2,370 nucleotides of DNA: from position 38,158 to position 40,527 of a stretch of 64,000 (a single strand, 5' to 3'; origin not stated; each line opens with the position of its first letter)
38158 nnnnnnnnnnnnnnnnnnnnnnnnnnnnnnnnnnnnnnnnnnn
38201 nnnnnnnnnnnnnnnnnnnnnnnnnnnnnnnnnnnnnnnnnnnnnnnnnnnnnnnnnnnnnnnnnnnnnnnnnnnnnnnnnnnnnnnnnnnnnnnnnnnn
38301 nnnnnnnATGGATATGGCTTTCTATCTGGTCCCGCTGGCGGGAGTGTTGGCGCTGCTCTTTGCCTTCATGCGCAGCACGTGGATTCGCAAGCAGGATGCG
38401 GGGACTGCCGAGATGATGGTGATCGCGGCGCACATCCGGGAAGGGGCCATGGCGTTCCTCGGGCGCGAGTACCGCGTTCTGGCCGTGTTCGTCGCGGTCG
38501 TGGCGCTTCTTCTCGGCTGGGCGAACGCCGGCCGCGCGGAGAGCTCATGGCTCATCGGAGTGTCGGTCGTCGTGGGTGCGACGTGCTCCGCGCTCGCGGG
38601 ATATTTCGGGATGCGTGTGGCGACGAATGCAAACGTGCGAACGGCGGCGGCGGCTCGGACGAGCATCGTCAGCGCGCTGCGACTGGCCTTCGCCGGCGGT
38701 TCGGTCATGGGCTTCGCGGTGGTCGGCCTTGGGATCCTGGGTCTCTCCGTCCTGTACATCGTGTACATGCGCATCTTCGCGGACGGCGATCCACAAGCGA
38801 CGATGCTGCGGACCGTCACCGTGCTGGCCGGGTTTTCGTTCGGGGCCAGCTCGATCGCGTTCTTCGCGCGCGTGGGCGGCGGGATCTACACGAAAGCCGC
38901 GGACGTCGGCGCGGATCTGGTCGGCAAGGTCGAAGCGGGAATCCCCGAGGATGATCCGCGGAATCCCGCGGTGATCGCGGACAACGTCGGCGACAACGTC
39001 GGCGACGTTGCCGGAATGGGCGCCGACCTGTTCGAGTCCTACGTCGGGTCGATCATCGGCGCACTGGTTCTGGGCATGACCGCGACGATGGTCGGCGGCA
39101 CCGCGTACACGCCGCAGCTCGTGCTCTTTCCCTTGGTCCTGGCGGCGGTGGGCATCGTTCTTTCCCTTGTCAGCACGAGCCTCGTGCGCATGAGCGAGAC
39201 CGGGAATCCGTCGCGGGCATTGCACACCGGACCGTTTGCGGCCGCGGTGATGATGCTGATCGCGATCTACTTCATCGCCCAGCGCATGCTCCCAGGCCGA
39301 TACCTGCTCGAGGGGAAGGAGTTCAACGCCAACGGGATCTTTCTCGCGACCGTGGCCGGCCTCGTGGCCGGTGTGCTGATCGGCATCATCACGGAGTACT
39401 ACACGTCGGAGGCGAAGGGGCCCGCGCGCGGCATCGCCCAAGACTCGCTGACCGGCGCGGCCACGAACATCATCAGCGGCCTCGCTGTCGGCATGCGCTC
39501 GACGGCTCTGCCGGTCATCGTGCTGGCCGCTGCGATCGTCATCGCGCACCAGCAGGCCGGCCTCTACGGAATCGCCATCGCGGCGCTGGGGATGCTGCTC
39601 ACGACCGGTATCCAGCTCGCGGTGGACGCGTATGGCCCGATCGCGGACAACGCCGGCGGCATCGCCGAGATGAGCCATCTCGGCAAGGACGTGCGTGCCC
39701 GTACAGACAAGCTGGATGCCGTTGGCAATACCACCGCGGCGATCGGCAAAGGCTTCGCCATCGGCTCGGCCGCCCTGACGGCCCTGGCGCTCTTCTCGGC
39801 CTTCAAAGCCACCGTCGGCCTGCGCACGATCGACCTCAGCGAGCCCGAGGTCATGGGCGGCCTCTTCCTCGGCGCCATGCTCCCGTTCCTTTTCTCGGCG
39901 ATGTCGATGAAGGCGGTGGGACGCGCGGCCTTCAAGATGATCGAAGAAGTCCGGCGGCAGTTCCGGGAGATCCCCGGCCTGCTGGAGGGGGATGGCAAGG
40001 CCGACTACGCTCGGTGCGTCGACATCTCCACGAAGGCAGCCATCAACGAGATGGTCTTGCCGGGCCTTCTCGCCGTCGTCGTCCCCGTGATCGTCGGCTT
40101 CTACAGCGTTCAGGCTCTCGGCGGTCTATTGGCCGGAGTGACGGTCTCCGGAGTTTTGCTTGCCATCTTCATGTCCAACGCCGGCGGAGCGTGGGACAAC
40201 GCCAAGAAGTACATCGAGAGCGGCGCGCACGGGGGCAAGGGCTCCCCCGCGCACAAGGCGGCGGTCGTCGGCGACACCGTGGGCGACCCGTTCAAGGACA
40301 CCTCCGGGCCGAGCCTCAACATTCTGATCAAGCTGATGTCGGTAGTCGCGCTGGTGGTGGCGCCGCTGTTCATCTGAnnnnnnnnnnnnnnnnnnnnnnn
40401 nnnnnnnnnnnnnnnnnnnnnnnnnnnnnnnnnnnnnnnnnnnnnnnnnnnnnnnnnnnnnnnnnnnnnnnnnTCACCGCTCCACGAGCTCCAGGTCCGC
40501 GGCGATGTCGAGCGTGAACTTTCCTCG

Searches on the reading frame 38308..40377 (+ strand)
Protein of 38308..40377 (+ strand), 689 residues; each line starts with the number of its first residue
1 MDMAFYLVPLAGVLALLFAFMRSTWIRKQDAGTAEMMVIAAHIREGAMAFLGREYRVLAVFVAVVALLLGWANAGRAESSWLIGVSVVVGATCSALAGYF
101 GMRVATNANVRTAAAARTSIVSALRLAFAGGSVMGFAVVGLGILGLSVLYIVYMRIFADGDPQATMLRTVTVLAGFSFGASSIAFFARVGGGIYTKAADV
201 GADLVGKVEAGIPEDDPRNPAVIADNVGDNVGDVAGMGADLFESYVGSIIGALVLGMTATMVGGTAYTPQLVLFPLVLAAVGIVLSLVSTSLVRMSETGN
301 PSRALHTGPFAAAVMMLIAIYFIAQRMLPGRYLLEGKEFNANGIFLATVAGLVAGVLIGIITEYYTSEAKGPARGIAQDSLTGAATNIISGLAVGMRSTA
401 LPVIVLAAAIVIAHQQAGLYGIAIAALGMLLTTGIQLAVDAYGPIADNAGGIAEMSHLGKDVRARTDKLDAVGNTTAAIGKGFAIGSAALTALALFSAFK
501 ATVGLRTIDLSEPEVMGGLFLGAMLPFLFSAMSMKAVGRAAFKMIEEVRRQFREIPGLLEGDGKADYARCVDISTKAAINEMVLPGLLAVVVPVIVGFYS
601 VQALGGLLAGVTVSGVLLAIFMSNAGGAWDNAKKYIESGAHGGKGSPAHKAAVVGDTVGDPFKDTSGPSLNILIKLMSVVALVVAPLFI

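Call 47: search_protein_families(library=pfam, proteins=[window:38308-40377:+], max_evalue=0.00001)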
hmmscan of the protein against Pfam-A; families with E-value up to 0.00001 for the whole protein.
window:38308-40377:+ (689 aa): 1 family
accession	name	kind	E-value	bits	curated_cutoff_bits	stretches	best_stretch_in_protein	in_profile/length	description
PF03030.21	H_PPase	-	3.5e-277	921.8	29.7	1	13-684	1-645/645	Inorganic H+ pyrophosphatase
